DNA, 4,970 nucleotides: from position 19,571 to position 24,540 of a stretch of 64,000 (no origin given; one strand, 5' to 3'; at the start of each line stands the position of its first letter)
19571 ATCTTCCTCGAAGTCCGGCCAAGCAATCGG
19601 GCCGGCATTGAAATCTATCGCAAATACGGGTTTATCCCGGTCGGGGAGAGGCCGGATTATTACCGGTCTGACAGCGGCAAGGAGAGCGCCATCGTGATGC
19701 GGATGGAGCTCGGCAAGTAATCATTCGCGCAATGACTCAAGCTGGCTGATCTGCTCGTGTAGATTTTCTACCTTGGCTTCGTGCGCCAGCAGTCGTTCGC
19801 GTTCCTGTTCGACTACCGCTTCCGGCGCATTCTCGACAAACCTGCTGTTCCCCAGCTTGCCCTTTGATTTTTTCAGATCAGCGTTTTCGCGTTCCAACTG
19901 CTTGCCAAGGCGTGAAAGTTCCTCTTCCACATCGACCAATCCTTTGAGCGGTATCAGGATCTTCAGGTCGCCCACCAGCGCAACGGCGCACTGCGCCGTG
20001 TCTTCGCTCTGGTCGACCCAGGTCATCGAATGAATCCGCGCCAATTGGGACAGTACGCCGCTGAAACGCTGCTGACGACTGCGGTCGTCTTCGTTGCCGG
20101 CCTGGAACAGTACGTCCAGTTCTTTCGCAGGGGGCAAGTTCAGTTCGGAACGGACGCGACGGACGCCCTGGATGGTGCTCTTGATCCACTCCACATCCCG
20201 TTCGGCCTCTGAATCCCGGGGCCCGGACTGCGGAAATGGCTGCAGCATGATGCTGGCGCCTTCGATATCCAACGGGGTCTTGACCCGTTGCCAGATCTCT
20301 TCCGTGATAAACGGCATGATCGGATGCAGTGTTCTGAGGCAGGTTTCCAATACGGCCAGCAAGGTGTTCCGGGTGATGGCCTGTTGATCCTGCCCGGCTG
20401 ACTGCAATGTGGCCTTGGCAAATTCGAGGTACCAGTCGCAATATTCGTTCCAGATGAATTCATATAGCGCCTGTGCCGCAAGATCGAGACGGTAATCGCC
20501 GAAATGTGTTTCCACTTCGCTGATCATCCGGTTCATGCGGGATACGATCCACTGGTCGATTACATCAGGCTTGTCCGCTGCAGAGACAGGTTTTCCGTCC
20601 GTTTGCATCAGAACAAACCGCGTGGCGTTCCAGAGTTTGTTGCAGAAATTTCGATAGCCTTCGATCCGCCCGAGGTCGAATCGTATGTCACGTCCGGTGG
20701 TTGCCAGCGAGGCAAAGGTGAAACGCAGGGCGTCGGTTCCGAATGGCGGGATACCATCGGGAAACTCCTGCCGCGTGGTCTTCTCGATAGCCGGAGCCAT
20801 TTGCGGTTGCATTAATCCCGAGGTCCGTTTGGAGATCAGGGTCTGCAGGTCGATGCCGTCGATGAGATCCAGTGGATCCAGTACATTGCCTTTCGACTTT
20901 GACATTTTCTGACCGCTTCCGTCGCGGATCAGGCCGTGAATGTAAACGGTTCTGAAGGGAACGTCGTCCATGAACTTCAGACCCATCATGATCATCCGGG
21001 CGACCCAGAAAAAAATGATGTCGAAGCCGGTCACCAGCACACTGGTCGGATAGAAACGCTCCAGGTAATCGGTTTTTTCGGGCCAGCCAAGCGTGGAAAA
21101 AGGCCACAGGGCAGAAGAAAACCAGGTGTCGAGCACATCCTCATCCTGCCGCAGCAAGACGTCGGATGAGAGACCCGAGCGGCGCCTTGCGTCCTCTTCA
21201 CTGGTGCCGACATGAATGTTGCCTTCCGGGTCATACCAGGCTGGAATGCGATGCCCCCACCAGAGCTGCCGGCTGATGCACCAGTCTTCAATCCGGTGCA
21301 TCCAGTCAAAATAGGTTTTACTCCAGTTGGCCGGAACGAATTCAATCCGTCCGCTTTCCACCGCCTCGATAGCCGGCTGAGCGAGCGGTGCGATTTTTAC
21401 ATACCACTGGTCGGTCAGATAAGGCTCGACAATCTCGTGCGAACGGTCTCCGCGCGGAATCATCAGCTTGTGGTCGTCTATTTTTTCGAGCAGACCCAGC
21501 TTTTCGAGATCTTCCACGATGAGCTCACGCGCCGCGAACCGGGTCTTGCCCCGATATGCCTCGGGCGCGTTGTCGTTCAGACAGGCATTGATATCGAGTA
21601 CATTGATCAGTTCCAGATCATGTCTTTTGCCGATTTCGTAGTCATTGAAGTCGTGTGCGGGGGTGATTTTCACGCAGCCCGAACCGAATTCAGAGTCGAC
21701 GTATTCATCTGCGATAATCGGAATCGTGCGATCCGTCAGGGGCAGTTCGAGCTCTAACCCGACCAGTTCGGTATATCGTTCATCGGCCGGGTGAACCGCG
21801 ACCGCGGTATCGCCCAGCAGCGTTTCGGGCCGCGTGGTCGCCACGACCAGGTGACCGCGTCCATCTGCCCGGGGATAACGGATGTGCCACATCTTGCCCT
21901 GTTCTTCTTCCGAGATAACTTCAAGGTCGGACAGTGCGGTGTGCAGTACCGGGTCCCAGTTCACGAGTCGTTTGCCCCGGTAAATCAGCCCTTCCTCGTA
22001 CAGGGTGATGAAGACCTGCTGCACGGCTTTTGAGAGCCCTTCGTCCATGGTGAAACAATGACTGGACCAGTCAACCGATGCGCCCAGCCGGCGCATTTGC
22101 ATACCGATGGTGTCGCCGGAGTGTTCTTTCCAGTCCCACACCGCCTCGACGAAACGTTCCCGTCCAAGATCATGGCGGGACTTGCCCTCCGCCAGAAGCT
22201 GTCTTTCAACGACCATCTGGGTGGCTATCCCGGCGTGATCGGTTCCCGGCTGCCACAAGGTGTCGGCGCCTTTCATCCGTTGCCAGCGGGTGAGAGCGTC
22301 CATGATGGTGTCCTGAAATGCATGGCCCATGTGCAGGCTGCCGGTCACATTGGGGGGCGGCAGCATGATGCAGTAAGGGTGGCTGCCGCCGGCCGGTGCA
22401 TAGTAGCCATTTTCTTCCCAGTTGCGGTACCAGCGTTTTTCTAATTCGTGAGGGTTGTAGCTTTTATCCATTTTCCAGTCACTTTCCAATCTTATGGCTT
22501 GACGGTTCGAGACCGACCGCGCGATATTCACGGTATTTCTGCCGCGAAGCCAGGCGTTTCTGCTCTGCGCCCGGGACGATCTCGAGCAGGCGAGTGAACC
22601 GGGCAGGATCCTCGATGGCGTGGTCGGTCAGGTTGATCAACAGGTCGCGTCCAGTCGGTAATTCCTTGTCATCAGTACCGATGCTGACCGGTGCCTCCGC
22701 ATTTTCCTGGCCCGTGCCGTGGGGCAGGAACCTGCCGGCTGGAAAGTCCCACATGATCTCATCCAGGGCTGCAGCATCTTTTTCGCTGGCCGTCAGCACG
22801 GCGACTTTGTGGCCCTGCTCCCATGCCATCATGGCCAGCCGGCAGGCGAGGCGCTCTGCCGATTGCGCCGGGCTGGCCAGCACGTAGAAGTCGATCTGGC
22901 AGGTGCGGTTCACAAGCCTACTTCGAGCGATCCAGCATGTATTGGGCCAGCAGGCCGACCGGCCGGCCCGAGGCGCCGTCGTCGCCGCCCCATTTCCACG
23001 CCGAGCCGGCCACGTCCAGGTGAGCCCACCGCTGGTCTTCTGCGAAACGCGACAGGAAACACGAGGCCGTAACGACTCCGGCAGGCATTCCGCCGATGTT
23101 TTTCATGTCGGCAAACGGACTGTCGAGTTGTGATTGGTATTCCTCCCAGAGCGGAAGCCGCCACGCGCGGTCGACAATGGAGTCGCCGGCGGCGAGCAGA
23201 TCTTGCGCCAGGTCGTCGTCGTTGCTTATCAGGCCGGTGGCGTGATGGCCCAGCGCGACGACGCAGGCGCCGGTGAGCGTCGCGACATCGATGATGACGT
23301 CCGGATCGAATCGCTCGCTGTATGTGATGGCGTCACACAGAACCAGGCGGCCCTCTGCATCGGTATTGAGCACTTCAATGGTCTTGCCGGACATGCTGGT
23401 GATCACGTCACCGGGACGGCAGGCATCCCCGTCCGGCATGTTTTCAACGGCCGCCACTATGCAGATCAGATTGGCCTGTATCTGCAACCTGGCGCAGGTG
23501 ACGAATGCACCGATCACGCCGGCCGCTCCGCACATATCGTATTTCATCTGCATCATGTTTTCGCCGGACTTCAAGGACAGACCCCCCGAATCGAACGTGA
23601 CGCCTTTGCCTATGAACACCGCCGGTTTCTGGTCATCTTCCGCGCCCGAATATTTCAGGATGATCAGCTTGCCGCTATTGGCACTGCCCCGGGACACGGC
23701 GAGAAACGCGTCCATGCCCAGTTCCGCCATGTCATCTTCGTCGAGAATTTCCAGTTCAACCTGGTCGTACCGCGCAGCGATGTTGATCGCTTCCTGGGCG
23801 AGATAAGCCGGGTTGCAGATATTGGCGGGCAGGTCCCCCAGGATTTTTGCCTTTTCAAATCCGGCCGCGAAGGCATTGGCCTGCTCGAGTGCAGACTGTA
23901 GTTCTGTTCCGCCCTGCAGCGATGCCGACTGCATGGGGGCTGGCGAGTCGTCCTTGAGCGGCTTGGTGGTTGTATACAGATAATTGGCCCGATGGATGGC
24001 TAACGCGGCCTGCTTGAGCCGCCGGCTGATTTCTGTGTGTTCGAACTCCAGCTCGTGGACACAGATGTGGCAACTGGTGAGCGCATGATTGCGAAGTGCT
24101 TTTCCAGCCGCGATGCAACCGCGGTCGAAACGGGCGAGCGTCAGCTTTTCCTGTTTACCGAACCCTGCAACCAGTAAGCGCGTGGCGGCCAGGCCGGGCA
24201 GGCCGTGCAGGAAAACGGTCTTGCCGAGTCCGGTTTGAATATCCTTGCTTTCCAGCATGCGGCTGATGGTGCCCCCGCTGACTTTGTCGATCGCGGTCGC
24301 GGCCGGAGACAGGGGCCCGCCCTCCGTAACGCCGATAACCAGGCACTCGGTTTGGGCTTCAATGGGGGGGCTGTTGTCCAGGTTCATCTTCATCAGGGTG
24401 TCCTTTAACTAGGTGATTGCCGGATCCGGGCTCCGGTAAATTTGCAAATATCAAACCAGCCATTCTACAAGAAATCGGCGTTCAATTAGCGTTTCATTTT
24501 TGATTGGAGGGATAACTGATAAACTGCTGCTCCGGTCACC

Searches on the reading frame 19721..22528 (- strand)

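Call 61: search_protein_families(library=ncbifam, proteins=[window:19721-22528:-], max_evalue=0.00001)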
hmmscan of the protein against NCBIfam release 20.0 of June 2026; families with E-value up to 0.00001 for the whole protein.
window:19721-22528:- (935 aa): 16 families
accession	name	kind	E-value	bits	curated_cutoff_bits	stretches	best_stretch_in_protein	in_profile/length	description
NF004349.1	PRK05729.1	equivalog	0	1288.1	704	1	22-926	2-859/860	valine--tRNA ligase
TIGR00422.1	valS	equivalog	0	1159.9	612.1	1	20-912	1-861/863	valine--tRNA ligase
NF011492.0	PRK14900.1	equivalog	0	1115.6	1783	1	19-926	8-889/1044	valine--tRNA ligase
NF009687.0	PRK13208.1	equivalog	1.9e-170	568.8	738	2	19-557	5-550/801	valine--tRNA ligase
TIGR00392.1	ileS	equivalog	4.6e-105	352.6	621.4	2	264-797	299-837/861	isoleucine--tRNA ligase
NF000540.1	alt_ValS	exception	1e-100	338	900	2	27-557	7-590/827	valine--tRNA ligase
NF008957.0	PRK12300.1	subfamily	1e-57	195.8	677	2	24-250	4-241/946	leucine--tRNA ligase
NF000258.1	MupB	exception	2.5e-51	174.6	1900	4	461-559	508-605/1033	mupirocin-resistant isoleucine--tRNA ligase MupB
TIGR00395.1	leuS_arch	equivalog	6.1e-49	166.8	648.5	2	28-249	2-234/938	leucine--tRNA ligase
NF040702.1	ileS_w_GNAT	exception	6e-47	159.9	1999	2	250-561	473-802/1100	isoleucine--tRNA ligase, N-acetyltransferase domain-containing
TIGR00396.1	leuS_bact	equivalog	2.3e-45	155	548.4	3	24-215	1-176/843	leucine--tRNA ligase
NF000257.1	MupA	exception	3.3e-43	147.6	1900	4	271-437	294-458/1024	mupirocin-resistant isoleucine--tRNA ligase MupA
TIGR00398.1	metG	equivalog_domain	5.3e-21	74.9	336.35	1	61-185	10-116/530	methionine--tRNA ligase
NF008900.0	PRK12267.1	equivalog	8.6e-21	74.1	598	2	462-559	221-317/648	methionine--tRNA ligase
NF001100.0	PRK00133.1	equivalog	1.4e-13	50.3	587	0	59-201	14-138/676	methionine--tRNA ligase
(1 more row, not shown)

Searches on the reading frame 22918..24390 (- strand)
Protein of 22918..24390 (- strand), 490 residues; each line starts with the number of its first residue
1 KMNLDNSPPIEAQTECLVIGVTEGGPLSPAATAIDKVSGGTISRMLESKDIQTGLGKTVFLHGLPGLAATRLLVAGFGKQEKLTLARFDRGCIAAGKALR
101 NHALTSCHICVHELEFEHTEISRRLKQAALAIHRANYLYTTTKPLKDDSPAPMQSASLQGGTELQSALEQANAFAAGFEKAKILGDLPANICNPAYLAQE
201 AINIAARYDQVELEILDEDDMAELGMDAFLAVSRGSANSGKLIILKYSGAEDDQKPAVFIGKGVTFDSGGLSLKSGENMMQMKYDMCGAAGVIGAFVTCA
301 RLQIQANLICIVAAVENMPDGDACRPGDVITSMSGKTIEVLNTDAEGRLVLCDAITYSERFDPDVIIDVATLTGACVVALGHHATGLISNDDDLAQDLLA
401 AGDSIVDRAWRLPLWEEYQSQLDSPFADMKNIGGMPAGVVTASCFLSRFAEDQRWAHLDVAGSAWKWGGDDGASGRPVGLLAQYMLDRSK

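Call 61: search_protein_families(library=ncbifam, proteins=[window:22918-24390:-], max_evalue=0.00001)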
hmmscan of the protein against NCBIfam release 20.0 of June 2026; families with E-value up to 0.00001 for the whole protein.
window:22918-24390:- (490 aa): 13 families
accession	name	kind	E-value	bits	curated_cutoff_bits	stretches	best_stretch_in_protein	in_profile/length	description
NF002074.0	PRK00913.1-4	equivalog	4.2e-195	649.3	415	1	8-490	9-495/496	leucyl aminopeptidase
NF002072.0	PRK00913.1-1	equivalog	8.2e-162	539.3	826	1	11-489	12-496/502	leucyl aminopeptidase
NF002077.0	PRK00913.2-4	equivalog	3e-132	442.2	471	1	11-486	14-496/501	leucyl aminopeptidase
NF002073.0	PRK00913.1-2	equivalog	7.3e-120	401.2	432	1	9-473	15-481/505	leucyl aminopeptidase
NF002083.0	PRK00913.3-5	equivalog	1.4e-119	400.3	468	1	35-476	30-478/492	leucyl aminopeptidase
NF002075.0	PRK00913.2-2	equivalog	1.3e-117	393.7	468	1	13-470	19-477/502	leucyl aminopeptidase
NF002076.0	PRK00913.2-3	equivalog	1.7e-110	370.4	491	1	9-487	10-492/494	leucyl aminopeptidase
NF002082.0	PRK00913.3-4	equivalog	1.1e-101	341.2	552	1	163-484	174-499/504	leucyl aminopeptidase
NF002081.0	PRK00913.3-3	equivalog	1e-85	288.4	485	1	94-488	77-481/485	leucyl aminopeptidase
NF002078.0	PRK00913.2-5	equivalog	1.1e-83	281.5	622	1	51-466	51-471/500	leucyl aminopeptidase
NF002080.0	PRK00913.3-2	equivalog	1.3e-72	245.1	475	1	150-464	107-423/447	leucyl aminopeptidase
NF003450.0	PRK05015.1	equivalog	2.3e-70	237.4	437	1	186-476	115-416/429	aminopeptidase PepB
NF002079.0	PRK00913.3-1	equivalog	1.3e-58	198.9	1013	1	165-465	161-465/496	leucyl aminopeptidase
